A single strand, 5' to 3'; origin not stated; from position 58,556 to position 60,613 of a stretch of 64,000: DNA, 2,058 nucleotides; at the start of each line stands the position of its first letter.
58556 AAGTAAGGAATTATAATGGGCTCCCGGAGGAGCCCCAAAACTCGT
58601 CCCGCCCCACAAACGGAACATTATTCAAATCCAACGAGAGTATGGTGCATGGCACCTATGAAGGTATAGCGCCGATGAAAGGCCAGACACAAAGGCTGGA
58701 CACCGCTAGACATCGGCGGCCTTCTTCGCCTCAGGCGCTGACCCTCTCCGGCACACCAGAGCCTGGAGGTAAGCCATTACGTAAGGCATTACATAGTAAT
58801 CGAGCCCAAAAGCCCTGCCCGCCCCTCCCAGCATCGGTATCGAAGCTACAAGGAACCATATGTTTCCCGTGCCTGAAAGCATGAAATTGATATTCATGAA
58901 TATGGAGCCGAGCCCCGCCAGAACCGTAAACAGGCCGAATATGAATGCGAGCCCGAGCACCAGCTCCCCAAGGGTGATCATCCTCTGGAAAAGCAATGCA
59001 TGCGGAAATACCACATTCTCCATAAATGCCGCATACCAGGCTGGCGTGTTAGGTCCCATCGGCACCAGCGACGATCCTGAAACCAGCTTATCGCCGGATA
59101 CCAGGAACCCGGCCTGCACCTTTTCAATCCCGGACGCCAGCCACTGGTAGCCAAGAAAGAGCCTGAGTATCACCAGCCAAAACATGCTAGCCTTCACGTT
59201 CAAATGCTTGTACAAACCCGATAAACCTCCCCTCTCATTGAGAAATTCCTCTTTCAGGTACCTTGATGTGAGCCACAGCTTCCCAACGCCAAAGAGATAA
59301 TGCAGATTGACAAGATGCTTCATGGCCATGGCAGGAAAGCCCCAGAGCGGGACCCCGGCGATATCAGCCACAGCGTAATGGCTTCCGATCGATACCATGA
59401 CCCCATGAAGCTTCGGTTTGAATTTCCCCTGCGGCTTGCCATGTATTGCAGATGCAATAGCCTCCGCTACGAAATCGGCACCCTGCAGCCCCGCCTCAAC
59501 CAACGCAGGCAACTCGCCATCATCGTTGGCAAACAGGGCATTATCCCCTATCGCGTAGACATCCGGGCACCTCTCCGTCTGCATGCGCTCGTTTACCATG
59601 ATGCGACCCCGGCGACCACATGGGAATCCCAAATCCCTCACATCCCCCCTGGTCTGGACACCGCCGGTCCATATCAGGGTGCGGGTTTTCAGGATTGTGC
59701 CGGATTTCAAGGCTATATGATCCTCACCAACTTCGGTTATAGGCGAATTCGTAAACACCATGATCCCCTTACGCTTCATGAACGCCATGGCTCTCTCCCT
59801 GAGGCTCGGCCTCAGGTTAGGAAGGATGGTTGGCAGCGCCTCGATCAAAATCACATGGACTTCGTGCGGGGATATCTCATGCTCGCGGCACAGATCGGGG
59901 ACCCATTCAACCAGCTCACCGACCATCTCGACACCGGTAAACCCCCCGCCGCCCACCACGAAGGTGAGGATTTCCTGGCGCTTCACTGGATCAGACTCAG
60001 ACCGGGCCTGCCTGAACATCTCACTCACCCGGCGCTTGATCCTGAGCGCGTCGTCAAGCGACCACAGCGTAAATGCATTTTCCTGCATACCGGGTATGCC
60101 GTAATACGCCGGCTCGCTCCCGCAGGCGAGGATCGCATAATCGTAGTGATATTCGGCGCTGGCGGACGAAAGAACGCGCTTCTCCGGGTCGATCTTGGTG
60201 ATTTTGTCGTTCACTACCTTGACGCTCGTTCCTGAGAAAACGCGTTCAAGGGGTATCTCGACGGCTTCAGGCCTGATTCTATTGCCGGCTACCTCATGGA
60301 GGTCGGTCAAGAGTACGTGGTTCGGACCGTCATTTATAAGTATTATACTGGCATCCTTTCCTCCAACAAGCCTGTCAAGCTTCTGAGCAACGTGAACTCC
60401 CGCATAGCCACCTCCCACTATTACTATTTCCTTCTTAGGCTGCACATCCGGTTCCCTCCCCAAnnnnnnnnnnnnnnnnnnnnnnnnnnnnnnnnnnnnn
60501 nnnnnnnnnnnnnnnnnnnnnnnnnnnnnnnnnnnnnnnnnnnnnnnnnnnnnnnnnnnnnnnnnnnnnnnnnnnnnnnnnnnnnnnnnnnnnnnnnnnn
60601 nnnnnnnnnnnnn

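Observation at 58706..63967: Flavin-based extracytosolic electron-transfer-like locus: NDH-2::DoxX fusion, tandem-FMN_bind secreted protein, ApbE, NusG_II and Gx-transporter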

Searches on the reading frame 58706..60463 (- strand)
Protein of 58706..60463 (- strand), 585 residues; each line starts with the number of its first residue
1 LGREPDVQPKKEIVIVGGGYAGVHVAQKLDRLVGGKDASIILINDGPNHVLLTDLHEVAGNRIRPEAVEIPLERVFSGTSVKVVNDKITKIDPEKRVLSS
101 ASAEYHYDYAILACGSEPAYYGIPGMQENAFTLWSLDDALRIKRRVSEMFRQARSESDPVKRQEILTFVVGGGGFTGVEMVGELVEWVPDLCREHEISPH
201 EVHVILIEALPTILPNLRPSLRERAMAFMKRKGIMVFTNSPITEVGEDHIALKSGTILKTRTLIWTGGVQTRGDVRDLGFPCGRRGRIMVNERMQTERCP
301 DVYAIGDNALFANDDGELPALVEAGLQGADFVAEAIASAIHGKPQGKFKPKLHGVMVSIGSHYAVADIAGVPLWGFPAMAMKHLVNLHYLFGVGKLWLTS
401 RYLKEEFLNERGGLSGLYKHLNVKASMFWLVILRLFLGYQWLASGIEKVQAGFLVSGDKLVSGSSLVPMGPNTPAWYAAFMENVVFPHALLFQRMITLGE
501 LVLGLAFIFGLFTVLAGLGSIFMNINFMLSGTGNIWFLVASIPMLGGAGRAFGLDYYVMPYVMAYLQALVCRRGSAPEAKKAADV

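Call 3: search_protein_families(library=pfam, proteins=[window:58706-60463:-], max_evalue=0.01)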
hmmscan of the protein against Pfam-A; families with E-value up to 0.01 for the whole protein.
window:58706-60463:- (585 aa): 7 families
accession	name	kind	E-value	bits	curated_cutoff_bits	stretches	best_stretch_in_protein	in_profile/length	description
PF07992.20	Pyr_redox_2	-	2e-42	146.1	26.1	1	12-316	2-278/291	Pyridine nucleotide-disulphide oxidoreductase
PF00070.33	Pyr_redox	-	5.6e-10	40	22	1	169-248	3-69/82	Pyridine nucleotide-disulphide oxidoreductase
PF04173.18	DoxD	-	5.1e-08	33.5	22.7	1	429-559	1-145/167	TQO small subunit DoxD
PF07681.17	DoxX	-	2.3e-06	28.6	23.6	1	430-526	2-78/85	DoxX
PF13454.12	NAD_binding_9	-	0.00037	20.9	21.8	0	14-45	1-32/155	FAD-NAD(P)-binding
PF13738.12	Pyr_redox_3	-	0.0018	18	30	0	216-306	209-305/305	Pyridine nucleotide-disulphide oxidoreductase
PF01266.30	DAO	-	0.005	16.9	27.9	0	13-43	2-28/353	FAD dependent oxidoreductase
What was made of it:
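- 58706..60463 (-): Ndh2: type-II NADH dehydrogenase fused to a C-terminal DoxX/DoxD-like membrane domain, which I read as four hydrophobic helices from the sequence. Longest ORF shown; the likely start is GTG at 60445, giving 579 aa. Pfam (call 3).
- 58787..59191 (-): DoxX/DoxD-like membrane domain (residues 425-559). This is the same 'extra' domain as in Listeria Ndh2. DoxD 33.5 (cut-off 22.7) and DoxX 28.6 (cut-off 23.6) (call 3).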

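Call 4: search_protein_families(library=ncbifam, proteins=[window:58706-60463:-], max_evalue=0.01)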
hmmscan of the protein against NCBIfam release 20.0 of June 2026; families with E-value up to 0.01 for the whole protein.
window:58706-60463:- (585 aa): 27 families (the best 25 are shown)
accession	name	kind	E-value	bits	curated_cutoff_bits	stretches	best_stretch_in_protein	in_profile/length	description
TIGR03169.1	Nterm_to_SelD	hypoth_equivalog_domain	3.4e-30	105.6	310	1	12-372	1-344/365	pyridine nucleotide-disulfide oxidoreductase family protein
TIGR03385.1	CoA_CoA_reduc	equivalog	3.8e-19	68.8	578.8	1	13-357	2-329/439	CoA-disulfide reductase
TIGR02374.1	nitri_red_nirB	equivalog_domain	4.3e-15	55.2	578.35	1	13-339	1-305/794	nitrite reductase large subunit NirB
TIGR01350.1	lipoamide_DH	equivalog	2.8e-13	49.4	408.8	1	201-308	193-308/461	dihydrolipoyl dehydrogenase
NF049943.1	SQR_III_seleno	exception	3.9e-13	49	525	1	11-148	1-142/406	type III sulfide quinone reductase, selenoprotein subtype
NF042949.2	3PPDioc_HcaD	equivalog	5.7e-12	45.1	450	1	11-345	2-310/386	3-phenylpropionate/cinnamic acid dioxygenase ferredoxin--NAD(+) reductase subunit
NF003437.0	PRK04965.1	equivalog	6.2e-12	45.2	392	1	11-343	3-302/378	NADH:flavorubredoxin reductase NorW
NF045765.1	PhenlGlyoxDHPadH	equivalog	3.1e-11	42.8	475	1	13-148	5-142/416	NADH-dependent phenylglyoxylate dehydrogenase subunit epsilon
TIGR04369.1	fusion_not_SelD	hypoth_equivalog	1.9e-10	39.6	700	2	247-357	189-297/701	oxidoreductase/SelD-related fusion protein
NF046103.1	NOXase_Strep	equivalog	2.8e-10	39.8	600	1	84-310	74-282/442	H2O-forming NADH oxidase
NF004945.0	PRK06292.2-3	equivalog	6.8e-10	38.4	494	1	203-307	196-303/457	dihydrolipoyl dehydrogenase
TIGR02053.1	MerA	equivalog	5.5e-09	35.5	454.45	1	202-308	191-307/465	mercury(II) reductase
NF007123.0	PRK09564.1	equivalog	1.5e-08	33.7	458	1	12-313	2-288/444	CoA-disulfide reductase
NF010037.0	PRK13512.1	equivalog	1.6e-08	33.8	394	1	12-358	3-327/438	CoA-disulfide reductase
NF004943.0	PRK06292.2-1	equivalog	4.7e-08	32.2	432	1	84-307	106-306/456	dihydrolipoyl dehydrogenase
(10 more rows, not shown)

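Call 6: find_homologous_proteins(query=window:58706-60463:-, max_evalue=1e-10)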
Query window:58706-60463:- (585 aa): 3688 proteins with E <= 1e-10 among 8000 candidates; the best 120 are listed.
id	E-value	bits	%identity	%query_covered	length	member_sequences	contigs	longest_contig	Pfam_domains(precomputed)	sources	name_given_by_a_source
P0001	0.0e+0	1181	90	99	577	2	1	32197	PF04173.19,PF07992.21,PF00070.34,PF13738.13,PF07681.18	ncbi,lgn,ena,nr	ncbi:MAG TPA: FAD-dependent oxidoreductase [Firmicutes bacterium]|nr:FAD-dependent oxidoreductase [B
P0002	5.7e-265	899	68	100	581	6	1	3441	PF01266.31,PF04173.19,PF07992.21,PF00070.34,PF07681.18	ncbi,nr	ncbi:MAG TPA: FAD-dependent oxidoreductase [Firmicutes bacterium]|nr:FAD-dependent oxidoreductase [B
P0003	5.1e-261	886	69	98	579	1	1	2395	PF04173.19,PF07992.21,PF00070.34,PF13454.13,PF07681.18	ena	-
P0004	1.3e-254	864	68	92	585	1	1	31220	PF04173.19,PF07992.21,PF00070.34,PF13454.13,PF07681.18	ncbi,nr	ncbi:MAG TPA: FAD-dependent oxidoreductase [Firmicutes bacterium]|nr:FAD-dependent oxidoreductase [B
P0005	2.7e-233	794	64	95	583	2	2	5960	PF04173.19,PF07992.21,PF00070.34,PF07681.18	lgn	-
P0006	1.5e-229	782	63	94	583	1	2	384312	PF01266.31,PF07992.21,PF00070.34,PF07681.18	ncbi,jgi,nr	ncbi:MAG: FAD-dependent oxidoreductase [Firmicutes bacterium]|jgi:NADH dehydrogenase|nr:FAD-dependen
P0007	3.7e-228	777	63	95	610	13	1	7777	PF04173.19,PF07992.21,PF00070.34,PF07681.18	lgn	-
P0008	5.5e-228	777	60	98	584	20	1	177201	PF04173.19,PF07992.21,PF00070.34,PF07681.18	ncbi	ncbi:MAG: FAD-dependent oxidoreductase [Bacillota bacterium]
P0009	1.0e-225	769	61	98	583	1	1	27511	PF01266.31,PF04173.19,PF07992.21,PF00070.34,PF07681.18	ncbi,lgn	-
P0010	7.8e-224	763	60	98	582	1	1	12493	PF04173.19,PF07992.21,PF00070.34,PF07681.18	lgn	-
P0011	2.9e-216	738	59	96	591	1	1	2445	PF04173.19,PF07992.21,PF00070.34,PF07681.18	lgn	-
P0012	3.4e-206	705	56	97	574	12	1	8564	PF04173.19,PF07992.21,PF00070.34,PF07681.18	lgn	-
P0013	2.1e-204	699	56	97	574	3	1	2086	PF04173.19,PF07992.21,PF00070.34,PF07681.18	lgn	-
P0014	7.3e-204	697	55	97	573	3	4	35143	PF04173.19,PF07992.21,PF00070.34,PF07681.18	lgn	-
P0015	1.8e-202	692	55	97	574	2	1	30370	PF04173.19,PF07992.21,PF00070.34,PF07681.18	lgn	-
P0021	5.9e-192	658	52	97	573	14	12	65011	PF04173.19,PF07992.21,PF00070.34,PF07681.18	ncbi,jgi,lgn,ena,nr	ncbi:MAG TPA: FAD-dependent oxidoreductase [Thermoanaerobacterales bacterium]|jgi:NADH dehydrogenase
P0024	1.2e-185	637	51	95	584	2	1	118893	PF07992.21,PF00070.34,PF07681.18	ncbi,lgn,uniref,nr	ncbi:FAD-dependent oxidoreductase [Thermosediminibacter litoriperuensis]|uniref:NADH:ubiquinone redu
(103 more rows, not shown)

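Call 20: find_encoding_contigs(protein=P0006, flank=10000, max_places=1)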
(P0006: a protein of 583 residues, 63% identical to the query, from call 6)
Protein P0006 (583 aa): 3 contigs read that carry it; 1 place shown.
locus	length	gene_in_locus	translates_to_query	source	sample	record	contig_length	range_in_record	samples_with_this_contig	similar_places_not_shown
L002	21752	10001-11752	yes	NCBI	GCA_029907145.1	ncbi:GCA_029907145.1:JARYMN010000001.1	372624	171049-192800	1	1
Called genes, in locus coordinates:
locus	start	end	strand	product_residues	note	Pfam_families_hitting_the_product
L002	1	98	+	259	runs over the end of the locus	PF01522:Polysacc_deac_1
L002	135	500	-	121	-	-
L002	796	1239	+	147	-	PF02566:OsmC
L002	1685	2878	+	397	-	PF00108:Thiolase_N, PF00109:ketoacyl-synt (weak), PF02803:Thiolase_C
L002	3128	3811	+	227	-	PF04205:FMN_bind (weak)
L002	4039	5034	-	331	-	PF01476:LysM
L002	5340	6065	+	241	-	-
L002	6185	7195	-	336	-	PF00348:polyprenyl_synt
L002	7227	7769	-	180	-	PF07456:Hpre_diP_synt_I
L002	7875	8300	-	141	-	PF07009:NusG_II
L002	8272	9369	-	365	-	PF02424:ApbE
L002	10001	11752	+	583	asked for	PF01266:DAO (faint), PF07992:Pyr_redox_2, PF00070:Pyr_redox (weak), PF07681:DoxX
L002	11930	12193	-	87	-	PF09723:Zn_ribbon_8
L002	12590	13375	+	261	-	PF01381:HTH_3, PF12844:HTH_19, PF13560:HTH_31, PF01381:HTH_3, PF12844:HTH_19, PF13560:HTH_31, PF01381:HTH_3, PF12844:HTH_19, +7 more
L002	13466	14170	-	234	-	PF00005:ABC_tran, PF13304:AAA_21 (faint)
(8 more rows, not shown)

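Call 21: find_encoding_contigs(protein=P0008, flank=10000, max_places=1)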
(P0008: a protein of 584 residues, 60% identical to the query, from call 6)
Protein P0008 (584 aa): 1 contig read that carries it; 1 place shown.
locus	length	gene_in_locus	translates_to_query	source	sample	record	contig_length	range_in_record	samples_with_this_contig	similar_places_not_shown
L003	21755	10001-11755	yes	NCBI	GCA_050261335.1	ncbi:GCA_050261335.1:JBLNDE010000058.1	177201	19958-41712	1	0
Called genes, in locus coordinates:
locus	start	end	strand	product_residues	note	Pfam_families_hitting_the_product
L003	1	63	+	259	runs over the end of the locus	PF00005:ABC_tran, PF13304:AAA_21 (faint), PF12399:BCA_ABC_TP_C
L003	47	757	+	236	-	PF00005:ABC_tran, PF13304:AAA_21 (weak)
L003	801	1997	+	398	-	PF13433:Peripla_BP_5 (weak), PF13458:Peripla_BP_6, PF01094:ANF_receptor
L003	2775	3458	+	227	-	PF04205:FMN_bind (weak)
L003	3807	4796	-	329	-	PF01476:LysM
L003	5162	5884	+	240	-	-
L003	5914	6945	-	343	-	PF00348:polyprenyl_synt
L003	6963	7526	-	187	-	PF07456:Hpre_diP_synt_I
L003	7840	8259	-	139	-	PF07009:NusG_II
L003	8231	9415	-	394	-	PF02424:ApbE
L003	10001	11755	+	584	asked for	PF07992:Pyr_redox_2, PF00070:Pyr_redox (weak), PF04173:DoxD (weak), PF07681:DoxX (weak)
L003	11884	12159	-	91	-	PF09723:Zn_ribbon_8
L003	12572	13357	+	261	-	PF01381:HTH_3, PF12844:HTH_19, PF13560:HTH_31, PF13560:HTH_31, PF01381:HTH_3, PF12844:HTH_19, PF01381:HTH_3, PF13560:HTH_31, +9 more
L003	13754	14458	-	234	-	PF00005:ABC_tran, PF13304:AAA_21 (faint)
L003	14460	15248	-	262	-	PF00005:ABC_tran, PF13304:AAA_21 (faint), PF12399:BCA_ABC_TP_C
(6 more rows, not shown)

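Call 22: find_encoding_contigs(protein=P0021, flank=10000, max_places=1)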
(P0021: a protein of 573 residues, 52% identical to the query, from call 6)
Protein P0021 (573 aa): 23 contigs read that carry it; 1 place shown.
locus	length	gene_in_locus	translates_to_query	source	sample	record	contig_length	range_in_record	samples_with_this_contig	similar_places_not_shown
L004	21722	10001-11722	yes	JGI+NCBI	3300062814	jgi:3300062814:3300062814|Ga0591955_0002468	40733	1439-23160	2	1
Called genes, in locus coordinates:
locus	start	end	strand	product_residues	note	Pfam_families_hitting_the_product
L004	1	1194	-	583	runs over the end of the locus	PF00111:Fer2, PF13510:Fer2_4, PF00037:Fer4 (faint), PF10588:NADH-G_4Fe-4S_3, PF22117:Fer4_Nqo3 (weak), PF12838:Fer4_7, PF02906:Fe_hyd_lg_C, PF02256:Fe_hyd_SSU, +3 more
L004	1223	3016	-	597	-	PF01257:2Fe-2S_thioredx, PF01512:Complex1_51K, PF10589:NADH_4Fe-4S, PF00037:Fer4, PF13237:Fer4_10, PF12838:Fer4_7, PF13187:Fer4_9, PF14697:Fer4_21, +7 more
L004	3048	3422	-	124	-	-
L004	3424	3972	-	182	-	PF02518:HATPase_c, PF13589:HATPase_c_3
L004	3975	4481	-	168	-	PF01257:2Fe-2S_thioredx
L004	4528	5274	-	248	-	-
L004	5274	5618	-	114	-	-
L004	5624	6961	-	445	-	PF12837:Fer4_6 (faint), PF13237:Fer4_10, PF14697:Fer4_21 (faint), PF12838:Fer4_7, PF13187:Fer4_9, PF00037:Fer4 (weak), PF02906:Fe_hyd_lg_C, PF04060:FeS, +1 more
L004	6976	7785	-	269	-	PF07085:DRTGG (weak), PF13581:HATPase_c_2, PF02518:HATPase_c (weak)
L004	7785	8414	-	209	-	PF06971:Put_DNA-bind_N, PF01408:GFO_IDH_MocA, PF02629:CoA_binding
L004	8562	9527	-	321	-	PF02424:ApbE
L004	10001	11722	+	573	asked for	PF00070:Pyr_redox (faint), PF07992:Pyr_redox_2, PF04173:DoxD, PF07681:DoxX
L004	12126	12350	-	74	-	-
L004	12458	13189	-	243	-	PF01168:Ala_racemase_N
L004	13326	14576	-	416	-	PF06245:DUF1015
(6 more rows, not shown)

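Call 23: find_encoding_contigs(protein=P0024, flank=10000, max_places=1)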
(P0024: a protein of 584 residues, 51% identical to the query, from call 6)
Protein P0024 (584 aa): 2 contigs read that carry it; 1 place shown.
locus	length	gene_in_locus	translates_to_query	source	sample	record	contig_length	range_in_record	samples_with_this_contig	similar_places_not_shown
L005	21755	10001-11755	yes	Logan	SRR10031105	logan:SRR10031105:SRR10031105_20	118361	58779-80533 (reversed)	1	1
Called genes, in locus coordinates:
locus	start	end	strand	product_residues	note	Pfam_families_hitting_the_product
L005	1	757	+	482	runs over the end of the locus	PF00171:Aldedh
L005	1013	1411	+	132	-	PF21846:DUF6905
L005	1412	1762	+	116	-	PF21846:DUF6905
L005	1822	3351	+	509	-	PF00370:FGGY_N, PF01869:BcrAD_BadFG (faint), PF02782:FGGY_C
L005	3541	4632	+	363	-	PF00356:LacI, PF01381:HTH_3 (faint), PF00532:Peripla_BP_1, PF13407:Peripla_BP_4, PF13377:Peripla_BP_3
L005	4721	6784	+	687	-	PF14742:GDE_N_bis, PF22422:MGH1-like_GH, PF06202:GDE_C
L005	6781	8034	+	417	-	PF01547:SBP_bac_1, PF13531:SBP_bac_11 (faint), PF13416:SBP_bac_8, PF13343:SBP_bac_6 (faint)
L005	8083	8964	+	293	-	PF00528:BPD_transp_1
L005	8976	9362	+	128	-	-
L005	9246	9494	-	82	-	-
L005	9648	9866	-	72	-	-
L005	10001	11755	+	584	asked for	PF07992:Pyr_redox_2, PF00070:Pyr_redox (weak), PF07681:DoxX (weak)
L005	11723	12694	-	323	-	PF00348:polyprenyl_synt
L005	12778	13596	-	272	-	PF04205:FMN_bind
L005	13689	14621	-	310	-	PF01040:UbiA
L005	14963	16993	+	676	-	PF00122:E1-E2_ATPase, PF00702:Hydrolase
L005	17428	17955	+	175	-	PF09515:Thia_YuaJ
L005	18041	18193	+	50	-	PF06050:HGD-D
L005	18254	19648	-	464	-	PF07670:Gate, PF07664:FeoB_C, PF07670:Gate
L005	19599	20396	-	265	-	PF01926:MMR_HSR1, PF02421:FeoB_N, PF17910:FeoB_Cyto (weak)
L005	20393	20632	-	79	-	PF04023:FeoA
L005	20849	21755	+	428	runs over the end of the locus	PF13433:Peripla_BP_5, PF13458:Peripla_BP_6, PF01094:ANF_receptor, PF13433:Peripla_BP_5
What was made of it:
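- In one relative (L005), feoAB genes lie about 6 kb from the ndh2-FMN_bind cluster (call 23).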

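Call 36: find_encoding_contigs(protein=P0001, flank=10000, max_places=1)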
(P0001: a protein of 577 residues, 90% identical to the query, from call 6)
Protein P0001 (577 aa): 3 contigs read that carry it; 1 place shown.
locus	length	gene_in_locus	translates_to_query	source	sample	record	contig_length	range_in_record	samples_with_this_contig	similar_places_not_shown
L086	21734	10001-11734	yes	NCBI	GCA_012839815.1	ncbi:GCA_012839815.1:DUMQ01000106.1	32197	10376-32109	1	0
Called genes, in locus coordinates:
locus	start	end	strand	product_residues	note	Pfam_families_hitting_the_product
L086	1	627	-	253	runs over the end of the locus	PF00528:BPD_transp_1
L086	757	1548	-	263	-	PF00005:ABC_tran, PF13304:AAA_21 (faint)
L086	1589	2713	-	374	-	PF03180:Lipoprotein_9, PF13379:NMT1_2, PF09084:NMT1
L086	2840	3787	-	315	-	PF01040:UbiA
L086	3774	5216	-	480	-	PF20695:UbiD_N, PF01977:UbiD, PF20696:UbiD_C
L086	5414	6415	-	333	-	PF00348:polyprenyl_synt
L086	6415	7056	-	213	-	PF12822:ECF_trnsprt (weak), PF07456:Hpre_diP_synt_I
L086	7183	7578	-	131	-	PF07009:NusG_II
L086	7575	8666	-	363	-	PF02424:ApbE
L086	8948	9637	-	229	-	PF04205:FMN_bind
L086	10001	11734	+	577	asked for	PF07992:Pyr_redox_2, PF13738:Pyr_redox_3 (faint), PF00070:Pyr_redox (weak), PF04173:DoxD (weak), PF07681:DoxX (weak)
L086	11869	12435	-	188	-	PF02441:Flavoprotein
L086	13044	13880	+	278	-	PF03807:F420_oxidored, PF10727:Rossmann-like (weak), PF14748:P5CR_dimer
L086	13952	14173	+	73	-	-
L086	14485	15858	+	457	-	-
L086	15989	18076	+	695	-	PF00009:GTP_EFTU, PF22042:EF-G_D2, PF03144:GTP_EFTU_D2, PF14492:EFG_III, PF16658:RF3_C (weak), PF03764:EFG_IV, PF00679:EFG_C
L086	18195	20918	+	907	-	PF00133:tRNA-synt_1, PF09334:tRNA-synt_1g, PF13603:tRNA-synt_1_2, PF09334:tRNA-synt_1g, PF08264:Anticodon_1, PF10458:Val_tRNA-synt_C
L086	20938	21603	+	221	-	PF00730:HhH-GPD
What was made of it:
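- Conservation: the whole layout is conserved in a 90%-identity relative (L086, call 36).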

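Call 37: find_encoding_contigs(protein=P0004, flank=10000, max_places=1)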
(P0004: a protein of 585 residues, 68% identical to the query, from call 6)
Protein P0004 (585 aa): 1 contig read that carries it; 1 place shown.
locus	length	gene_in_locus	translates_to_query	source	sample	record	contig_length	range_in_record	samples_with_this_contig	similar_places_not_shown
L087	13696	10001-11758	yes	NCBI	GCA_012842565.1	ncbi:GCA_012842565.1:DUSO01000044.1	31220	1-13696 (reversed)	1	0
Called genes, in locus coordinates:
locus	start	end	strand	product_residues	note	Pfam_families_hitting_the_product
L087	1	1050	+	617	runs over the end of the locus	PF02730:AFOR_N, PF01314:AFOR_C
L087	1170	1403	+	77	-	-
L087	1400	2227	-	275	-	PF00528:BPD_transp_1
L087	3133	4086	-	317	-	PF13379:NMT1_2, PF03180:Lipoprotein_9, PF09084:NMT1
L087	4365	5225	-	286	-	PF01040:UbiA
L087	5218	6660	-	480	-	PF20695:UbiD_N, PF01977:UbiD, PF20696:UbiD_C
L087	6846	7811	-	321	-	PF00348:polyprenyl_synt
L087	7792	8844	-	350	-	PF02424:ApbE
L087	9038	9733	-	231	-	PF04205:FMN_bind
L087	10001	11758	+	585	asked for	PF07992:Pyr_redox_2, PF13454:NAD_binding_9 (faint), PF00070:Pyr_redox (weak), PF04173:DoxD (weak), PF07681:DoxX (weak)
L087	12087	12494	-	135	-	PF00269:SASP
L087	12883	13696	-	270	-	PF00480:ROK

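Call 38: find_encoding_contigs(protein=P0009, flank=10000, max_places=1)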
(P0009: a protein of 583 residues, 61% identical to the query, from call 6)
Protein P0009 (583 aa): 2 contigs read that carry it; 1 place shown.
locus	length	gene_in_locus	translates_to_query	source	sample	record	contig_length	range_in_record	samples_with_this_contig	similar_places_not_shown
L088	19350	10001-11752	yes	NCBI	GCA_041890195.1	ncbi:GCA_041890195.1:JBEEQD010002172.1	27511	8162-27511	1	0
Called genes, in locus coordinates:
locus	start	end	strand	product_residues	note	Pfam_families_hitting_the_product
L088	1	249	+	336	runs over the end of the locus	PF02653:BPD_transp_2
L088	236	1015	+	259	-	PF00005:ABC_tran, PF13304:AAA_21 (faint), PF12399:BCA_ABC_TP_C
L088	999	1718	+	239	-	PF00005:ABC_tran, PF13304:AAA_21 (weak)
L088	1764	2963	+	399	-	PF13433:Peripla_BP_5, PF13458:Peripla_BP_6, PF01094:ANF_receptor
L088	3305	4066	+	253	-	PF04205:FMN_bind (faint)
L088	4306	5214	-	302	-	PF01476:LysM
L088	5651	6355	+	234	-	-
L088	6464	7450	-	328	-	PF00348:polyprenyl_synt, PF07307:HEPPP_synt_1 (weak)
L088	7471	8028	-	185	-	PF12822:ECF_trnsprt (weak), PF07456:Hpre_diP_synt_I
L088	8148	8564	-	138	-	PF07009:NusG_II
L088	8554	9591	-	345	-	PF02424:ApbE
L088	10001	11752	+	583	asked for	PF01266:DAO (faint), PF07992:Pyr_redox_2, PF00070:Pyr_redox, PF04173:DoxD (weak), PF07681:DoxX (weak)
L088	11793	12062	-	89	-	PF09723:Zn_ribbon_8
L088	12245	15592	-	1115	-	PF18731:HEPN_Swt1, PF04465:DUF499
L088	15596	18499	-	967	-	PF06634:DUF1156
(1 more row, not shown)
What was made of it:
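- Closest known: Clostridial ndh2::DoxX | apbE-nusG_II-PF07456-polyprenyl_synt clusters. Same: Ndh2 60-63% identical; same divergent arrangement; same apbE-eetA-eetB-polyprenyl synthase order (calls 20, 21, 38).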
